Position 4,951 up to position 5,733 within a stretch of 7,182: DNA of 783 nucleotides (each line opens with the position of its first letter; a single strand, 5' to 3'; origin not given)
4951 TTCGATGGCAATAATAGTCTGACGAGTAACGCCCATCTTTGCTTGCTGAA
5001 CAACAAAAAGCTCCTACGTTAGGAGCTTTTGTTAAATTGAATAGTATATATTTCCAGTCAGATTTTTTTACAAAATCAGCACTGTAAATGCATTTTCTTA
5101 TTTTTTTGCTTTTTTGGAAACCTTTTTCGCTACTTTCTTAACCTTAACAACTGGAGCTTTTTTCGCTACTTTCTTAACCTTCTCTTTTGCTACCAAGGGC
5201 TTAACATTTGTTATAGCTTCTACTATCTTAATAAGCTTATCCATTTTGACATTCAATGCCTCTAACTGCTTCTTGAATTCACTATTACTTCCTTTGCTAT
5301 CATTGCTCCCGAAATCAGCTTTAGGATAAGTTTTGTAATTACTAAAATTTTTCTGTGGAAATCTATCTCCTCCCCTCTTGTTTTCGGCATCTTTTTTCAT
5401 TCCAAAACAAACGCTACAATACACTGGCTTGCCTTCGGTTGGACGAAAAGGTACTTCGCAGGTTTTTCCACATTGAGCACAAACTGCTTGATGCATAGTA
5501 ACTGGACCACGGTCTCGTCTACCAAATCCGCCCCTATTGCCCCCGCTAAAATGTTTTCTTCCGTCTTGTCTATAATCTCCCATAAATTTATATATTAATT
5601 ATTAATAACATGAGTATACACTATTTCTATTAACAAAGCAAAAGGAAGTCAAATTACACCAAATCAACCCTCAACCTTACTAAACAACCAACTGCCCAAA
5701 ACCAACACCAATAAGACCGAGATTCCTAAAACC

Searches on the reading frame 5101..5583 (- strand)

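Call 68: search_protein_families(library=pfam, proteins=[window:5101-5583:-], max_evalue=0.1)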
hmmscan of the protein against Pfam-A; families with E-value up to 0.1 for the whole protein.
window:5101-5583:- (161 aa): 1 family
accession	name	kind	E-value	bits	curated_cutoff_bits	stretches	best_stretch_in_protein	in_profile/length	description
PF23477.1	zf_Tbcl_2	-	4.4e-16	58.7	27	1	29-63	2-36/37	Probable treble clef zinc finger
